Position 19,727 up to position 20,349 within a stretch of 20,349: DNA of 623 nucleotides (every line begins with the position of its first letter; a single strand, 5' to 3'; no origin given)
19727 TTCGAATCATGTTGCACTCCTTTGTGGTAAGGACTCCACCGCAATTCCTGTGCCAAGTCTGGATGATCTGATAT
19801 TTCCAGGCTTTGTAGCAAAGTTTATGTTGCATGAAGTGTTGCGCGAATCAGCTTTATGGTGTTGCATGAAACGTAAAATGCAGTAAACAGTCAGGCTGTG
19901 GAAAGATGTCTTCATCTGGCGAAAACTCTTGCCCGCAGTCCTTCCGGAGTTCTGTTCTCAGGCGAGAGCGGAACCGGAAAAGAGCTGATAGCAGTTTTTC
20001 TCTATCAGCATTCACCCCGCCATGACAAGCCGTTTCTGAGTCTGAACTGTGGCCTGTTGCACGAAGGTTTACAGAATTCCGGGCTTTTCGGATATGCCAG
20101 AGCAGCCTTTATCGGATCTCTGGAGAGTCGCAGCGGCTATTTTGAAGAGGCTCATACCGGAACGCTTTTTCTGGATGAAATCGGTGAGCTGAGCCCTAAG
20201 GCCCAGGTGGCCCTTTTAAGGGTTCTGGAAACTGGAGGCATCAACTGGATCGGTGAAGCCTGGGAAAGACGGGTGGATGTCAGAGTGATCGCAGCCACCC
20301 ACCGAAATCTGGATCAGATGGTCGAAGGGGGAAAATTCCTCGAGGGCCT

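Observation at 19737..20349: Sigma-54-type AAA+ activator lacking any N-terminal regulatory domain, with a non-canonical GAFTGA loop (AAFIGS), beside a repeat-bearing divergent promoter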

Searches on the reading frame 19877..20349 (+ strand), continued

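Call 28: find_homologous_proteins(query=P0121, max_evalue=1e-20)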
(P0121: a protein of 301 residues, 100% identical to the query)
Query P0121 (301 aa): 8000 proteins with E <= 1e-20 among 8000 candidates; the best 120 are listed.
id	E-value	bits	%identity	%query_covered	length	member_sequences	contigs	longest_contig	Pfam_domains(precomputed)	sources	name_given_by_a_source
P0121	4.2e-198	675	100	100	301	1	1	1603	PF00158.33,PF25601.2,PF02954.26,PF14532.13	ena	-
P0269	9.8e-76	273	47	96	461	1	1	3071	PF00158.33,PF25601.2,PF02954.26,PF00004.36,PF14532.13,PF07728.21,PF00072.31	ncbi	-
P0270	9.6e-74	267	46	96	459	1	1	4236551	PF00158.33,PF25601.2,PF02954.26,PF18024.8,PF00004.36,PF14532.13,PF07728.21,PF00072.31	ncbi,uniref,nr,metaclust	ncbi:sigma-54-dependent transcriptional regulator [Deferrisoma camini]|uniref:sigma-54-dependent tra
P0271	1.3e-73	266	47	96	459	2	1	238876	PF00158.33,PF25601.2,PF02954.26,PF18024.8,PF00004.36,PF14532.13,PF07728.21,PF00072.31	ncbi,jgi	-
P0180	8.0e-73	264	45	100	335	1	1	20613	PF00158.33,PF25601.2,PF02954.26,PF18024.8,PF00004.36,PF14532.13,PF07728.21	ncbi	-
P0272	1.8e-72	262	47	98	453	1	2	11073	PF00158.33,PF25601.2,PF02954.26,PF00004.36,PF14532.13,PF07728.21,PF00072.31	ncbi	-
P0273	2.6e-72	262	46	96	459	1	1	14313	PF00158.33,PF25601.2,PF02954.26,PF18024.8,PF00004.36,PF14532.13,PF07728.21,PF00072.31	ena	-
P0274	4.6e-72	261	47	100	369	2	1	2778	PF00158.33,PF25601.2,PF02954.26,PF14532.13,PF07728.21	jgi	jgi:transcriptional regulator with GAF, ATPase, and Fis domain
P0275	3.9e-71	258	48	98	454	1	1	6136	PF00158.33,PF07724.21,PF25601.2,PF02954.26,PF00004.36,PF14532.13,PF07728.21,PF00072.31,PF13191.13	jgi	jgi:two-component system response regulator AtoC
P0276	3.9e-71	258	48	98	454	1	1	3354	PF00158.33,PF07724.21,PF25601.2,PF02954.26,PF00004.36,PF14532.13,PF07728.21,PF00072.31,PF13191.13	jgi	jgi:two-component system response regulator AtoC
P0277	4.9e-71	258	47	98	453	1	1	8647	PF00158.33,PF25601.2,PF02954.26,PF00004.36,PF14532.13,PF07728.21,PF00072.31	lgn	-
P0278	5.2e-71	258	43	100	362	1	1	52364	PF00158.33,PF25601.2,PF02954.26,PF18024.8,PF00004.36,PF14532.13,PF07728.21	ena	-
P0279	5.2e-71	258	47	95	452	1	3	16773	PF00158.33,PF25601.2,PF02954.26,PF18024.8,PF00004.36,PF14532.13,PF00072.31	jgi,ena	-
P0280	5.9e-71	257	45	99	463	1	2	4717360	PF13596.13,PF13426.14,PF00158.33,PF25601.2,PF02954.26,PF08448.17,PF00004.36,PF00989.32,PF14532.13,PF07728.21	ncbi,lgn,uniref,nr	ncbi:sigma-54-dependent Fis family transcriptional regulator [Geobacter sp. SVR]|uniref:sigma-54 int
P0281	2.4e-70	255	46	98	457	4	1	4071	PF00158.33,PF25601.2,PF02954.26,PF00004.36,PF14532.13,PF07728.21,PF00072.31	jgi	-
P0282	2.5e-70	255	47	94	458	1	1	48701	PF00158.33,PF25601.2,PF02954.26,PF18024.8,PF00004.36,PF14532.13,PF07728.21,PF00072.31,PF13191.13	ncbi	-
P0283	3.9e-70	255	46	98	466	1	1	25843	PF00158.33,PF25601.2,PF02954.26,PF00004.36,PF14532.13,PF07728.21,PF00072.31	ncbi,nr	ncbi:MAG TPA: sigma-54 dependent transcriptional regulator [Gemmatimonadales bacterium]|nr:sigma-54 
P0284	4.1e-70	255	45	98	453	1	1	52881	PF00158.33,PF25601.2,PF02954.26,PF18024.8,PF00004.36,PF14532.13,PF07728.21,PF00072.31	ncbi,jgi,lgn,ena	-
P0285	4.5e-70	255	47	98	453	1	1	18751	PF00158.33,PF25601.2,PF02954.26,PF00004.36,PF14532.13,PF00072.31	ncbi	-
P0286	9.7e-70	253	46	98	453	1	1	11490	PF00158.33,PF25601.2,PF02954.26,PF00004.36,PF14532.13,PF00072.31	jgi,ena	-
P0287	1.3e-69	253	45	97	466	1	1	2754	PF00158.33,PF25601.2,PF02954.26,PF00004.36,PF14532.13,PF07728.21,PF00072.31,PF01078.28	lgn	-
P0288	1.4e-69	253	45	99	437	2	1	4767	PF13596.13,PF13426.14,PF00158.33,PF25601.2,PF02954.26,PF08448.17,PF00004.36,PF14532.13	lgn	-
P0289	1.5e-69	253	43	98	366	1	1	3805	PF00158.33,PF25601.2,PF02954.26,PF18024.8,PF00004.36,PF14532.13,PF07728.21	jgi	jgi:two-component system response regulator AtoC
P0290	1.8e-69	253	45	100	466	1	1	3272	PF00158.33,PF25601.2,PF02954.26,PF18024.8,PF14532.13,PF07728.21,PF00072.31,PF01078.28,PF13191.13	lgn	-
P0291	2.5e-69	252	42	100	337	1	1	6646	PF00158.33,PF25601.2,PF02954.26,PF00004.36,PF14532.13,PF07728.21,PF13191.13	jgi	jgi:transcriptional regulator with GAF, ATPase, and Fis domain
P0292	2.5e-69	252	44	100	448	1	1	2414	PF00158.33,PF25601.2,PF02954.26,PF14532.13,PF07728.21,PF00072.31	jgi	jgi:two-component system response regulator AtoC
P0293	2.8e-69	252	47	94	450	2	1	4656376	PF13596.13,PF00158.33,PF25601.2,PF02954.26,PF08448.17,PF00004.36,PF00989.32,PF14532.13,PF07728.21,PF01078.28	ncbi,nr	ncbi:sigma-54 interaction domain-containing protein [Desulfuromonas versatilis]|nr:sigma 54-interact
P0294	2.9e-69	252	44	98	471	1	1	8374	PF13426.14,PF13188.14,PF00158.33,PF25601.2,PF02954.26,PF08448.17,PF00004.36,PF00989.32,PF14532.13,PF07728.21,PF13191.13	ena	-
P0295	3.5e-69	252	42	100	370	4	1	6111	PF00158.33,PF25601.2,PF02954.26,PF18024.8,PF00004.36,PF14532.13,PF07728.21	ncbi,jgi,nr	ncbi:MAG TPA: sigma-54 dependent transcriptional regulator [bacterium]|jgi:two-component system resp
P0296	4.1e-69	251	46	96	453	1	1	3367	PF00158.33,PF25601.2,PF02954.26,PF14532.13,PF00072.31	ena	-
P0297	4.6e-69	251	45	99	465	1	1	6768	PF13426.14,PF13188.14,PF00158.33,PF25601.2,PF02954.26,PF08448.17,PF00004.36,PF00989.32,PF14532.13,PF07728.21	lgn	-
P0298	5.2e-69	251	46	95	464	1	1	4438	PF00158.33,PF25601.2,PF02954.26,PF00004.36,PF14532.13,PF07728.21,PF00072.31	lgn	-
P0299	5.8e-69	251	45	100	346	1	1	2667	PF00158.33,PF07724.21,PF25601.2,PF00004.36,PF14532.13,PF07728.21,PF01078.28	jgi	jgi:transcriptional regulator with GAF, ATPase, and Fis domain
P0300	6.5e-69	251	44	100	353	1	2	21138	PF00158.33,PF25601.2,PF02954.26,PF18024.8,PF00004.36,PF14532.13,PF07728.21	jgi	jgi:DNA-binding NtrC family response regulator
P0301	8.7e-69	250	44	100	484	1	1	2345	PF00158.33,PF07724.21,PF25601.2,PF02954.26,PF00004.36,PF14532.13,PF07728.21,PF00072.31,PF13191.13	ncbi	-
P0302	9.5e-69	250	45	99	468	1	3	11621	PF00158.33,PF07724.21,PF25601.2,PF02954.26,PF00004.36,PF14532.13,PF07728.21,PF00072.31,PF01078.28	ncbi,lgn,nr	ncbi:MAG: sigma-54 dependent transcriptional regulator [Gemmataceae bacterium]|nr:sigma-54 dependent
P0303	9.6e-69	250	43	99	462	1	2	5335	PF00158.33,PF25601.2,PF02954.26,PF00004.36,PF14532.13,PF07728.21,PF00072.31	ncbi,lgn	-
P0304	1.3e-68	250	44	99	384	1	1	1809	PF00158.33,PF25601.2,PF02954.26,PF00004.36,PF14532.13,PF07728.21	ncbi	ncbi:MAG: sigma-54-dependent Fis family transcriptional regulator, partial [Calditrichaeota bacteriu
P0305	1.4e-68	250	43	100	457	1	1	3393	PF00158.33,PF07724.21,PF25601.2,PF02954.26,PF00004.36,PF14532.13,PF07728.21,PF00072.31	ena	-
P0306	1.5e-68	250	46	96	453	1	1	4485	PF00158.33,PF25601.2,PF02954.26,PF14532.13,PF07728.21,PF00072.31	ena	-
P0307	1.6e-68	249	45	97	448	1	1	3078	PF00158.33,PF25601.2,PF14532.13,PF07728.21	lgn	-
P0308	1.6e-68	249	45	99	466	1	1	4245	PF00158.33,PF25601.2,PF02954.26,PF00004.36,PF14532.13,PF07728.21,PF00072.31,PF01078.28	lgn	-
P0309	1.9e-68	249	43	100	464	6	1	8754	PF13426.14,PF13188.14,PF00158.33,PF25601.2,PF02954.26,PF08448.17,PF00004.36,PF00989.32,PF14532.13,PF07728.21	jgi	-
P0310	1.9e-68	249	46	100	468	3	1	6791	PF00158.33,PF25601.2,PF02954.26,PF00004.36,PF14532.13,PF07728.21,PF00072.31,PF01078.28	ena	-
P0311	2.5e-68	249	44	99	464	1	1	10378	PF00158.33,PF25601.2,PF02954.26,PF14532.13,PF07728.21,PF00072.31,PF01078.28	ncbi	-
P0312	2.5e-68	249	45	96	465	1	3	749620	PF00158.33,PF25601.2,PF02954.26,PF14532.13,PF07728.21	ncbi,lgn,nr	ncbi:sigma-54 dependent transcriptional regulator [bacterium]|nr:sigma-54 dependent transcriptional 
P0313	2.8e-68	249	46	99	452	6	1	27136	PF00158.33,PF07724.21,PF25601.2,PF02954.26,PF00004.36,PF14532.13,PF07728.21,PF00072.31,PF01078.28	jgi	jgi:DNA-binding NtrC family response regulator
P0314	2.9e-68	249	45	100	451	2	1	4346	PF00158.33,PF25601.2,PF02954.26,PF14532.13,PF07728.21,PF00072.31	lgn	-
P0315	3.3e-68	248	47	91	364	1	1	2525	PF00158.33,PF25601.2,PF02954.26,PF14532.13,PF07728.21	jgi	jgi:DNA-binding NtrC family response regulator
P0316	4.0e-68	248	45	98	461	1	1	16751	PF00158.33,PF07724.21,PF25601.2,PF02954.26,PF00004.36,PF14532.13,PF07728.21,PF00072.31,PF01078.28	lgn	-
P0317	4.6e-68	248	46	96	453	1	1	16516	PF00158.33,PF25601.2,PF02954.26,PF00004.36,PF14532.13,PF07728.21,PF00072.31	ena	-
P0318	4.7e-68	248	44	98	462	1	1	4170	PF00158.33,PF25601.2,PF02954.26,PF14532.13,PF07728.21,PF00072.31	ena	-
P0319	4.8e-68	248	43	100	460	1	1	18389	PF13426.14,PF13188.14,PF00158.33,PF25601.2,PF02954.26,PF18024.8,PF00989.32,PF14532.13,PF07728.21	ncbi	ncbi:sigma-54 interaction domain-containing protein [Thermodesulfobacteriota bacterium]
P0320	5.6e-68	248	44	99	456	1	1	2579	PF00158.33,PF25601.2,PF02954.26,PF14532.13,PF07728.21,PF00072.31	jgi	jgi:two-component system response regulator HydG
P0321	5.8e-68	248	42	100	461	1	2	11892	PF08447.19,PF13426.14,PF13188.14,PF00158.33,PF25601.2,PF02954.26,PF08448.17,PF00989.32,PF14532.13,PF07728.21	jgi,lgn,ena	-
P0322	5.9e-68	248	44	97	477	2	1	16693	PF00158.33,PF07724.21,PF25601.2,PF02954.26,PF00004.36,PF14532.13,PF07728.21,PF00072.31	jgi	jgi:two-component system nitrogen regulation response regulator NtrX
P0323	6.1e-68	248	45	99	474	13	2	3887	PF13596.13,PF13426.14,PF00158.33,PF25601.2,PF02954.26,PF08448.17,PF00004.36,PF00989.32,PF14532.13,PF07728.21,PF01078.28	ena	-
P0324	6.6e-68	247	45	95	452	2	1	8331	PF00158.33,PF25601.2,PF02954.26,PF00004.36,PF14532.13,PF00072.31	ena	-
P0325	7.7e-68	247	46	97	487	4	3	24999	PF00158.33,PF25601.2,PF00004.36,PF14532.13,PF07728.21,PF00072.31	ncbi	-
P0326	7.7e-68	247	46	96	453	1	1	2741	PF00158.33,PF25601.2,PF02954.26,PF00004.36,PF14532.13,PF07728.21,PF00072.31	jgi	-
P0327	7.8e-68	247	45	98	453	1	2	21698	PF00158.33,PF25601.2,PF02954.26,PF00004.36,PF14532.13,PF00072.31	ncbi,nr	ncbi:MAG: sigma-54 dependent transcriptional regulator [Desulfuromusa sp.]|nr:sigma-54 dependent tra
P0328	1.1e-67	247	45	94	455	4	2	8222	PF00158.33,PF25601.2,PF02954.26,PF00004.36,PF14532.13,PF07728.21,PF00072.31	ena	-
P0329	1.1e-67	247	45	98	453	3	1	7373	PF00158.33,PF25601.2,PF02954.26,PF18024.8,PF00004.36,PF14532.13,PF00072.31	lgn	-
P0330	1.1e-67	247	46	96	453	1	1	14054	PF00158.33,PF25601.2,PF02954.26,PF00004.36,PF14532.13,PF07728.21,PF00072.31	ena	-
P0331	1.2e-67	247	42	100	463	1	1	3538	PF00158.33,PF25601.2,PF02954.26,PF00004.36,PF14532.13,PF07728.21,PF00072.31,PF01078.28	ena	-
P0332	1.3e-67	246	44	97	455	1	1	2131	PF20030.6,PF00158.33,PF07724.21,PF25601.2,PF02954.26,PF00004.36,PF14532.13,PF07728.21,PF00072.31,PF01078.28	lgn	-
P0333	1.3e-67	246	48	94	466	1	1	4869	PF13596.13,PF13426.14,PF00158.33,PF07724.21,PF25601.2,PF02954.26,PF08448.17,PF00004.36,PF00989.32,PF14532.13,PF07728.21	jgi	jgi:PAS domain S-box-containing protein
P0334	1.6e-67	246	47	99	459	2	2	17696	PF13426.14,PF13188.14,PF00158.33,PF25601.2,PF02954.26,PF18024.8,PF08448.17,PF00989.32,PF14532.13,PF07728.21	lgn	-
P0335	1.6e-67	246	45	100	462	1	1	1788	PF00158.33,PF25601.2,PF02954.26,PF00004.36,PF14532.13,PF07728.21,PF00072.31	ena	-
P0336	1.6e-67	246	44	100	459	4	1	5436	PF13426.14,PF13188.14,PF00158.33,PF13384.13,PF25601.2,PF02954.26,PF18024.8,PF08448.17,PF00989.32,PF14532.13,PF07728.21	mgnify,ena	mgnify:CR=1 FL=1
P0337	1.6e-67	246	45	99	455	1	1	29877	PF00158.33,PF25601.2,PF02954.26,PF14532.13,PF07728.21,PF00072.31,PF13191.13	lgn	-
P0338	1.7e-67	246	46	96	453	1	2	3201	PF00158.33,PF25601.2,PF02954.26,PF00004.36,PF14532.13,PF07728.21,PF00072.31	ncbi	-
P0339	1.7e-67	246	44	99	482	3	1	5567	PF00158.33,PF13384.13,PF07724.21,PF25601.2,PF02954.26,PF00004.36,PF14532.13,PF07728.21,PF00072.31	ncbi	-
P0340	1.7e-67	246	43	100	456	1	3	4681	PF08447.19,PF13426.14,PF13188.14,PF00158.33,PF25601.2,PF02954.26,PF08448.17,PF00989.32,PF14532.13,PF07728.21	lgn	-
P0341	1.8e-67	246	45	96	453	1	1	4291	PF00158.33,PF25601.2,PF02954.26,PF14532.13,PF07728.21,PF00072.31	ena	-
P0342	1.8e-67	246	43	100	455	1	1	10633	PF13426.14,PF13188.14,PF00158.33,PF13384.13,PF07724.21,PF25601.2,PF02954.26,PF08448.17,PF00989.32,PF14532.13,PF07728.21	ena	-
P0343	1.9e-67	246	45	97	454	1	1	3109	PF00158.33,PF25601.2,PF02954.26,PF18024.8,PF00004.36,PF14532.13,PF07728.21,PF00072.31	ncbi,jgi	-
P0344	2.1e-67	246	44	99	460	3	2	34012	PF00158.33,PF07724.21,PF25601.2,PF02954.26,PF00004.36,PF14532.13,PF07728.21,PF00072.31,PF01078.28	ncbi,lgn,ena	-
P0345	2.5e-67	246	42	97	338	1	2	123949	PF00158.33,PF25601.2,PF02954.26,PF14532.13,PF07728.21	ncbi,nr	ncbi:MAG: sigma-54 dependent transcriptional regulator [Proteobacteria bacterium]|nr:sigma-54 depend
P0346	2.9e-67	245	46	98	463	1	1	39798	PF00158.33,PF25601.2,PF02954.26,PF14532.13,PF07728.21,PF00072.31,PF01078.28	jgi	jgi:two-component system, NtrC family, response regulator AtoC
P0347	3.1e-67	245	47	96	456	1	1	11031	PF00158.33,PF25601.2,PF02954.26,PF14532.13,PF07728.21,PF01078.28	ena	-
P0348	3.2e-67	245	45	100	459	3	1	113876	PF00158.33,PF25601.2,PF02954.26,PF14532.13,PF07728.21,PF00072.31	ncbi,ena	-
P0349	3.2e-67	245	44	99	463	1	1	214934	PF13596.13,PF13426.14,PF00158.33,PF25601.2,PF02954.26,PF08448.17,PF00004.36,PF00989.32,PF14532.13,PF07728.21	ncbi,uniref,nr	ncbi:sigma-54-dependent Fis family transcriptional regulator [Geomonas silvestris]|uniref:Sigma-54-d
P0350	3.2e-67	245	45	99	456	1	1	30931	PF00158.33,PF25601.2,PF02954.26,PF14532.13,PF07728.21,PF00072.31,PF13191.13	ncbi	ncbi:MAG: sigma-54-dependent transcriptional regulator [Myxococcota bacterium]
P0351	3.7e-67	245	43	100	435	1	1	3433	PF00158.33,PF25601.2,PF02954.26,PF00004.36,PF14532.13,PF07728.21,PF13191.13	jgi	jgi:transcriptional regulator with GAF, ATPase, and Fis domain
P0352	3.9e-67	245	43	100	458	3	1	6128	PF13426.14,PF13188.14,PF00158.33,PF25601.2,PF02954.26,PF08448.17,PF00989.32,PF14532.13,PF07728.21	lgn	-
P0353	4.0e-67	245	43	100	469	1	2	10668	PF13426.14,PF13188.14,PF00158.33,PF25601.2,PF02954.26,PF08448.17,PF00989.32,PF14532.13,PF07728.21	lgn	-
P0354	4.3e-67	245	45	98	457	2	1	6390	PF00158.33,PF25601.2,PF02954.26,PF14532.13,PF07728.21,PF00072.31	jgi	jgi:two-component system, NtrC family, response regulator AtoC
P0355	4.3e-67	245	45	99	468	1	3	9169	PF00158.33,PF25601.2,PF02954.26,PF14532.13,PF07728.21,PF00072.31,PF01078.28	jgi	jgi:two-component system NtrC family response regulator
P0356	4.5e-67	245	43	99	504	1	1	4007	PF00158.33,PF13384.13,PF13551.13,PF25601.2,PF02954.26,PF00004.36,PF14532.13,PF07728.21,PF00072.31,PF13191.13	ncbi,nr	ncbi:MAG: sigma-54-dependent Fis family transcriptional regulator [Myxococcales bacterium]|nr:sigma-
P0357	5.0e-67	245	44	100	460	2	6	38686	PF13426.14,PF13188.14,PF00158.33,PF25601.2,PF02954.26,PF18024.8,PF08448.17,PF00989.32,PF14532.13,PF07728.21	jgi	-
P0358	5.0e-67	245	45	99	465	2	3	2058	PF00158.33,PF25601.2,PF02954.26,PF00004.36,PF14532.13,PF07728.21,PF00072.31,PF01078.28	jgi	-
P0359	5.1e-67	245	44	98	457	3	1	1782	PF00158.33,PF25601.2,PF02954.26,PF14532.13,PF07728.21,PF00072.31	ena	-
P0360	5.5e-67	244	43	100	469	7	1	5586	PF13426.14,PF13188.14,PF00158.33,PF25601.2,PF02954.26,PF08448.17,PF00989.32,PF14532.13,PF07728.21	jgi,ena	-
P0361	7.2e-67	244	45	99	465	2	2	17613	PF00158.33,PF25601.2,PF02954.26,PF00004.36,PF14532.13,PF07728.21,PF00072.31,PF01078.28,PF13191.13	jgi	jgi:DNA-binding NtrC family response regulator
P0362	7.5e-67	244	44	100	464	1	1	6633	PF13426.14,PF13188.14,PF00158.33,PF25601.2,PF02954.26,PF08448.17,PF00004.36,PF00989.32,PF14532.13,PF07728.21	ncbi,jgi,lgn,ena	-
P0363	8.0e-67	244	44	99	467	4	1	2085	PF00158.33,PF25601.2,PF02954.26,PF14532.13,PF07728.21,PF00072.31,PF01078.28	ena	-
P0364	8.6e-67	244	44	99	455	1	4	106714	PF00158.33,PF25601.2,PF02954.26,PF14532.13,PF07728.21,PF00072.31,PF13191.13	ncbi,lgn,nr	ncbi:MAG: sigma-54-dependent Fis family transcriptional regulator [Acidobacteria bacterium]|nr:sigma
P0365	9.8e-67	244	46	97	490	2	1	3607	PF00158.33,PF25601.2,PF00004.36,PF14532.13,PF07728.21,PF00072.31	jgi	jgi:DNA-binding NtrC family response regulator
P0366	1.0e-66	244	45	97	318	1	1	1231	PF00158.33,PF07724.21,PF25601.2,PF02954.26,PF00004.36,PF14532.13,PF07728.21,PF01078.28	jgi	-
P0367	1.1e-66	243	45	99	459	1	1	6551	PF00158.33,PF07724.21,PF25601.2,PF02954.26,PF00004.36,PF14532.13,PF07728.21,PF00072.31,PF01078.28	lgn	-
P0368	1.1e-66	243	41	100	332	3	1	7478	PF00158.33,PF25601.2,PF02954.26,PF00004.36,PF14532.13,PF07728.21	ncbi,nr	ncbi:MAG: sigma 54-interacting transcriptional regulator [Magnetococcales bacterium]|nr:sigma 54-int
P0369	1.1e-66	243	43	100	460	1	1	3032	PF13426.14,PF13188.14,PF00158.33,PF25601.2,PF02954.26,PF00989.32,PF14532.13,PF07728.21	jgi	jgi:PAS domain S-box-containing protein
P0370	1.2e-66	243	43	100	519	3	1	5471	PF13185.13,PF00158.33,PF25601.2,PF01590.33,PF02954.26,PF13492.13,PF14532.13,PF07728.21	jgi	-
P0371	1.2e-66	243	44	97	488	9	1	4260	PF00158.33,PF25601.2,PF02954.26,PF00004.36,PF14532.13,PF07728.21,PF00072.31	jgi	-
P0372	1.3e-66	243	44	97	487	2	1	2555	PF00158.33,PF25601.2,PF00004.36,PF14532.13,PF07728.21,PF00072.31,PF13191.13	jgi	jgi:two-component system response regulator HydG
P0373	1.3e-66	243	45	99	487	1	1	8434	PF00158.33,PF25601.2,PF02954.26,PF00004.36,PF14532.13,PF07728.21,PF00072.31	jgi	jgi:two-component system response regulator HydG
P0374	1.3e-66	243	43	100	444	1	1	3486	PF00158.33,PF25601.2,PF02954.26,PF14532.13,PF07728.21,PF00072.31,PF13191.13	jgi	jgi:DNA-binding NtrC family response regulator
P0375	1.4e-66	243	43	97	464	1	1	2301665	PF00158.33,PF25601.2,PF02954.26,PF00004.36,PF14532.13,PF07728.21,PF00072.31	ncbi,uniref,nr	ncbi:DNA-binding transcriptional response regulator, NtrC family, contains REC, AAA-type ATPase, and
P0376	1.4e-66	243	41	98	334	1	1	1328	PF00158.33,PF25601.2,PF02954.26,PF18024.8,PF00004.36,PF14532.13,PF07728.21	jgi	jgi:transcriptional regulator with PAS, ATPase and Fis domain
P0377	1.4e-66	243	45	96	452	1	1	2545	PF00158.33,PF25601.2,PF02954.26,PF00004.36,PF14532.13,PF07728.21,PF00072.31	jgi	jgi:two-component system, NtrC family, response regulator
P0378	1.5e-66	243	47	97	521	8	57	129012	PF13185.13,PF00158.33,PF07724.21,PF25601.2,PF01590.33,PF02954.26,PF00004.36,PF14532.13,PF07728.21,PF13191.13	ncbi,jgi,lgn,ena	jgi:Nif-specific regulatory protein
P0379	1.5e-66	243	45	99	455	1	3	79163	PF00158.33,PF25601.2,PF02954.26,PF14532.13,PF00072.31,PF01078.28,PF13191.13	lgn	-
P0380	1.5e-66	243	45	98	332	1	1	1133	PF00158.33,PF07724.21,PF25601.2,PF02954.26,PF00004.36,PF14532.13,PF07728.21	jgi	jgi:transcriptional regulator with GAF, ATPase, and Fis domain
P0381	1.5e-66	243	44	99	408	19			PF00158.33,PF25601.2,PF02954.26,PF14532.13,PF07728.21,PF00072.31,PF13191.13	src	-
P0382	1.6e-66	243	42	100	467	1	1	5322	PF08447.19,PF13426.14,PF13188.14,PF00158.33,PF25601.2,PF02954.26,PF08448.17,PF00989.32,PF14532.13,PF07728.21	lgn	-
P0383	1.6e-66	243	45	95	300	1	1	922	PF00158.33,PF25601.2,PF02954.26,PF00004.36,PF14532.13,PF07728.21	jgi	-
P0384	1.6e-66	243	43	99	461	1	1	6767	PF00158.33,PF25601.2,PF02954.26,PF14532.13,PF07728.21,PF00072.31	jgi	jgi:DNA-binding NtrC family response regulator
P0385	1.6e-66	243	45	99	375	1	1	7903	PF00158.33,PF25601.2,PF02954.26,PF14532.13,PF07728.21,PF01078.28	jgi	jgi:two-component system NtrC family response regulator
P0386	1.8e-66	243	44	96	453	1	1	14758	PF00158.33,PF25601.2,PF02954.26,PF00004.36,PF14532.13,PF07728.21,PF00072.31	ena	-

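Call 43: search_protein_families(library=pfam, proteins=[L004:1488-1601:+, P0121], max_evalue=0.001)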
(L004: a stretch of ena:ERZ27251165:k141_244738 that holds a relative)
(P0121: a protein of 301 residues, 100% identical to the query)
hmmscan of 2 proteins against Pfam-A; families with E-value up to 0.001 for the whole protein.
L004:1488-1601:+ (38 aa): 0 families

P0121 (301 aa): 6 families
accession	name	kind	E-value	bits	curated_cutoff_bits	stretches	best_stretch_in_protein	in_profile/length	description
PF00158.32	Sigma54_activat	-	4.2e-53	179.9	20.2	1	1-160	8-167/168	Sigma-54 interaction domain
PF25601.1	AAA_lid_14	-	2.5e-22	78.9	27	1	166-244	1-79/87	AAA+ ATPase lid domain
PF14532.12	Sigma54_activ_2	-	5.1e-18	66.1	25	1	9-165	15-138/138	Sigma-54 interaction domain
PF02954.25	HTH_8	-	1.8e-08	34.4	22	1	269-294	12-37/42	Bacterial regulatory protein, Fis family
PF00004.35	AAA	-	2.8e-05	25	21.2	1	18-139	1-112/131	ATPase family associated with various cellular activities (AAA)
PF01078.27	Mg_chelatase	-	5e-05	23.2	20.3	0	69-116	88-136/207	Magnesium chelatase, subunit ChlI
